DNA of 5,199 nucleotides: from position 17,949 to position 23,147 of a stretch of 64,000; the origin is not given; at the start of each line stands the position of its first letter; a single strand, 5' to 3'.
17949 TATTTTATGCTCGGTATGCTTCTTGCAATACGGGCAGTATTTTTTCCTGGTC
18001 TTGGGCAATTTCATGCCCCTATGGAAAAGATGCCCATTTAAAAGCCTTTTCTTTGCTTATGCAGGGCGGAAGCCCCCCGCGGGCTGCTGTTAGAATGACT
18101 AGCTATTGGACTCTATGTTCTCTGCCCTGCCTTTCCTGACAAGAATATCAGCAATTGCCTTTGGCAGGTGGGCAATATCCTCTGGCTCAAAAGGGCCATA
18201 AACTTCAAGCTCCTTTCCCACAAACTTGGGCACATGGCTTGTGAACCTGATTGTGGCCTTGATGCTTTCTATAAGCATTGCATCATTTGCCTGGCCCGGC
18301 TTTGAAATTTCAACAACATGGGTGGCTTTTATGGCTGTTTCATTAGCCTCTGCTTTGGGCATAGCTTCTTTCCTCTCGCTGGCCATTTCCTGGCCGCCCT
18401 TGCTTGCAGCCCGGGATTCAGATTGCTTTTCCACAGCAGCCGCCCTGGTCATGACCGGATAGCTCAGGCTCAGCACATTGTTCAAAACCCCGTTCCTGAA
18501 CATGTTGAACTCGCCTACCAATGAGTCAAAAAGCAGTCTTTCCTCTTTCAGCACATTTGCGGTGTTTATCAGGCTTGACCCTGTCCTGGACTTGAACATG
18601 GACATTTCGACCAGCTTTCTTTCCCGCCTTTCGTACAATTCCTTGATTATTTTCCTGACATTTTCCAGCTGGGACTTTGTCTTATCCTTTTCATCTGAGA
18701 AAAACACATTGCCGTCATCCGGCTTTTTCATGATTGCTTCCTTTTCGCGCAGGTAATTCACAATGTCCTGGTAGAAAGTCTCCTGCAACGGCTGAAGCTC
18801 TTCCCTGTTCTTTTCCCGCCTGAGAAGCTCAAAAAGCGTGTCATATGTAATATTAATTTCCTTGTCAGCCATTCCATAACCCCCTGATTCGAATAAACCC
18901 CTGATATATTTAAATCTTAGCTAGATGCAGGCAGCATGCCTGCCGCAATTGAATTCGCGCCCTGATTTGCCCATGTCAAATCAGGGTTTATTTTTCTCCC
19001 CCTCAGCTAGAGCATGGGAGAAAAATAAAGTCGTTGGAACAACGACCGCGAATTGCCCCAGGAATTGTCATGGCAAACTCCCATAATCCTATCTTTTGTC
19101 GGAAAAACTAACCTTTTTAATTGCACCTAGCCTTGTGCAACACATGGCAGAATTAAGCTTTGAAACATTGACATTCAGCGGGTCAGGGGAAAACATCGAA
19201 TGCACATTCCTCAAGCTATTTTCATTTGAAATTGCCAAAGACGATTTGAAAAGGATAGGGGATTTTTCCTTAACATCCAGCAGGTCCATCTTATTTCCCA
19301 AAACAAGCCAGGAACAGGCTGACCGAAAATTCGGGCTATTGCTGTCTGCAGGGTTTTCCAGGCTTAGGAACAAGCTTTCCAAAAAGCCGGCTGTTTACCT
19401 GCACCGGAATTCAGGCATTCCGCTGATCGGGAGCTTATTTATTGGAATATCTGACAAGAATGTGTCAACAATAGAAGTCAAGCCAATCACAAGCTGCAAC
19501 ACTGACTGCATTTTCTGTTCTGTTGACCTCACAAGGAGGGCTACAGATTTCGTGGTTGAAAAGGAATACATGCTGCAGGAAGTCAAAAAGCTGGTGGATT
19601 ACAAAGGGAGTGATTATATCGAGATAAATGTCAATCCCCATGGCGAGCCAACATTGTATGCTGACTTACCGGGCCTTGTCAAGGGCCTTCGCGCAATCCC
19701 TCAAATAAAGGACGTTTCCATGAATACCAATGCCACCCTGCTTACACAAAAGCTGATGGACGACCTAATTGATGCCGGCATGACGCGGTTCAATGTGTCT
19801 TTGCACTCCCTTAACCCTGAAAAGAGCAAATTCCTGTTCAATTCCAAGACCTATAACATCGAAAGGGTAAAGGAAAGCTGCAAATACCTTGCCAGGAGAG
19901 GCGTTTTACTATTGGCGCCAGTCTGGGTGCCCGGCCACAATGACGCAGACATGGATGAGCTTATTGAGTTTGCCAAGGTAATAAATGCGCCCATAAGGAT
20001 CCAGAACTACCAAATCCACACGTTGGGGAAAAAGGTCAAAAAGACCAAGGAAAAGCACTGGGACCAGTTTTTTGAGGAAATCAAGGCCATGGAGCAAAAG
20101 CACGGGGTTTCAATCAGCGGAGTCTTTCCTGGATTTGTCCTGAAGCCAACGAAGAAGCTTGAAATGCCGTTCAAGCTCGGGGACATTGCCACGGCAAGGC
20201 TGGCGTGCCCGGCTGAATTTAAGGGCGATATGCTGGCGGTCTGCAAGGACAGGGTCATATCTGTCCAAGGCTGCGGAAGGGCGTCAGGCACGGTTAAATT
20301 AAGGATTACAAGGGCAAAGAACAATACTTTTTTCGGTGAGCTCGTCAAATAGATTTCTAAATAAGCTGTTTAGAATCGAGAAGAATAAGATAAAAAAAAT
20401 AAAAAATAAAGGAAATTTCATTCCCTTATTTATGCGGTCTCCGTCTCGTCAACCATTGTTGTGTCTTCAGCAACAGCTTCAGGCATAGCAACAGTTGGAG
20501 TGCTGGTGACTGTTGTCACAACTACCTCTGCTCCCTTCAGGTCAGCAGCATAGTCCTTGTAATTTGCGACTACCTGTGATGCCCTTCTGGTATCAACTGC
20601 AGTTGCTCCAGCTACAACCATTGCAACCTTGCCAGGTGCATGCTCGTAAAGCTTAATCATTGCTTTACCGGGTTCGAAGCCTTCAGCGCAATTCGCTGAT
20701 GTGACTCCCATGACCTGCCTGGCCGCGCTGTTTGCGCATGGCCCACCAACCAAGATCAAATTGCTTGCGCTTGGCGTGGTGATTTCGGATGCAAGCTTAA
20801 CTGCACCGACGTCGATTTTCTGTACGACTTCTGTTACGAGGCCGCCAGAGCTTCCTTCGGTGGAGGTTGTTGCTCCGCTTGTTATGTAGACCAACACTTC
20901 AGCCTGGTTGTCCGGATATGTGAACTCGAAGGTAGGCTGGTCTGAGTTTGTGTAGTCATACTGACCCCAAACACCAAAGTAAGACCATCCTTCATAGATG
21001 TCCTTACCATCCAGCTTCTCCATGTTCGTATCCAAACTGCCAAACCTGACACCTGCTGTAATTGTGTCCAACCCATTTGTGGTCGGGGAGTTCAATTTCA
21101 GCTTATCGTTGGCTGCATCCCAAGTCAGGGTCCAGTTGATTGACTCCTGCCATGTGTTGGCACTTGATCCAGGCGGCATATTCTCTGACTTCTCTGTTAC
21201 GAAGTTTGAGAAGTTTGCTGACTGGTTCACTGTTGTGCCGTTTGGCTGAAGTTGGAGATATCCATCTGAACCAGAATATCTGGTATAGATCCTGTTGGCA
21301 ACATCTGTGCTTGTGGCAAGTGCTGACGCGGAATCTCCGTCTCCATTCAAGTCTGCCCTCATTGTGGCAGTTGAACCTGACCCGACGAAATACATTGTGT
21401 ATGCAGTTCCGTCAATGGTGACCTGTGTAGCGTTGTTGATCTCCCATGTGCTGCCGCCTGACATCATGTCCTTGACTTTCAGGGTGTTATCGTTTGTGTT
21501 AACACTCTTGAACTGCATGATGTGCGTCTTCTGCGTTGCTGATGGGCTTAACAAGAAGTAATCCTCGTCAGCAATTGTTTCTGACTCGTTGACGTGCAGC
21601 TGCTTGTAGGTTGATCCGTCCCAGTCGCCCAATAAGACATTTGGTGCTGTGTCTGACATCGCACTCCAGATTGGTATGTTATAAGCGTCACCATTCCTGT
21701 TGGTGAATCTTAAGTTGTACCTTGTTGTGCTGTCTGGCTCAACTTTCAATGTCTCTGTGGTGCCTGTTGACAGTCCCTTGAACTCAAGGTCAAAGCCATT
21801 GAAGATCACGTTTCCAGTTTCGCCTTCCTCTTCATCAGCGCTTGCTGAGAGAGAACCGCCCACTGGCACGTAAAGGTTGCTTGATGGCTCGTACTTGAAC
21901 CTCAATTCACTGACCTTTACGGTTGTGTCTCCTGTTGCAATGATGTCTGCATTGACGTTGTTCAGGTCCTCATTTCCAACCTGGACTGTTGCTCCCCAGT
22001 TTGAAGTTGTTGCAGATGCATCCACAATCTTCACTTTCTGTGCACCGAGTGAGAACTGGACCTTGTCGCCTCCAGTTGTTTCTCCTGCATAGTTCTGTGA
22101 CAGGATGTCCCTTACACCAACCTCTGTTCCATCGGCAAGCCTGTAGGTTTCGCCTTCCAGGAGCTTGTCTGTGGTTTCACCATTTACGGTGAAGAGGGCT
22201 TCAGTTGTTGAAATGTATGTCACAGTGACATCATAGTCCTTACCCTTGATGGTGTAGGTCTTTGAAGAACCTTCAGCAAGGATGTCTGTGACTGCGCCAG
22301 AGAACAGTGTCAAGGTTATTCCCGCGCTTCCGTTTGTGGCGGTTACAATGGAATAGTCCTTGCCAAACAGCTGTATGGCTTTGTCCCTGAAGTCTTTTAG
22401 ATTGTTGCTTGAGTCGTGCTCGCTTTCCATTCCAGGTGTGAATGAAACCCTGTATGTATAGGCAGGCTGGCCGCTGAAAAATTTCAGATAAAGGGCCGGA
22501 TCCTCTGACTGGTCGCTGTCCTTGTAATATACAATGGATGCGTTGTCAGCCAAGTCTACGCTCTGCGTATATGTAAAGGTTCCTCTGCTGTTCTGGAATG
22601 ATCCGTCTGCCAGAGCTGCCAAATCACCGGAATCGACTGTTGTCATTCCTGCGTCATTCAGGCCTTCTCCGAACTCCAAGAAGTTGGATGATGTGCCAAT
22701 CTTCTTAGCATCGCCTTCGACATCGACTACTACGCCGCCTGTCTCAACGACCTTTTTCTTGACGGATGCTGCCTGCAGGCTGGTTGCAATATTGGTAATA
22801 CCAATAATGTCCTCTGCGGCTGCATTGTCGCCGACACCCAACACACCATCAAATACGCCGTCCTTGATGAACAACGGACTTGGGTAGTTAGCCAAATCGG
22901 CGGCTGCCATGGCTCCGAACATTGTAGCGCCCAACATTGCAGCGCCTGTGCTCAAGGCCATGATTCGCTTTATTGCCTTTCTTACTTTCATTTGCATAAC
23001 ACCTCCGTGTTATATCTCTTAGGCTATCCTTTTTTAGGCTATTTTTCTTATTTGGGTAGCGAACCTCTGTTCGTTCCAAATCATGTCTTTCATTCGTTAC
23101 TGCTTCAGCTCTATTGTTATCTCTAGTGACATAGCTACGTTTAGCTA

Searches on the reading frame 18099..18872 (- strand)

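Call 73: search_protein_families(library=pfam, proteins=[window:18099-18872:-], max_evalue=0.00001)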
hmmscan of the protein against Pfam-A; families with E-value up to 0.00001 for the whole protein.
window:18099-18872:- (257 aa): 1 family
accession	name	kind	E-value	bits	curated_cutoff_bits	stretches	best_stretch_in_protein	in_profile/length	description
PF22090.1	Gins51_C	-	2e-16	60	27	1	208-253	3-48/48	Gins51, C-terminal domain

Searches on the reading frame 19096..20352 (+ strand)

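Call 23: search_protein_families(library=pfam, proteins=[window:19096-20352:+], max_evalue=0.00001)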
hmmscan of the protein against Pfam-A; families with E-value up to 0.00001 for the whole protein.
window:19096-20352:+ (418 aa): 1 family
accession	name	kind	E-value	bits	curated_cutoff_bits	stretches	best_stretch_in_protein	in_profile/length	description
PF04055.27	Radical_SAM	-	4.1e-25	89.3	29.5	1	129-293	2-166/166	Radical SAM superfamily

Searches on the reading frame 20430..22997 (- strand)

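Call 8: search_protein_families(library=pfam, proteins=[window:20430-22997:-], max_evalue=0.01)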
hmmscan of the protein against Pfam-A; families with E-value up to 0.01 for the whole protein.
window:20430-22997:- (855 aa): 1 family
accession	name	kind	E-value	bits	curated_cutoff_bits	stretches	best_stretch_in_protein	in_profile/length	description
PF05124.17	S_layer_C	-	1.5e-14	54.5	23.9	1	35-812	2-175/177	S-layer like family, outer domain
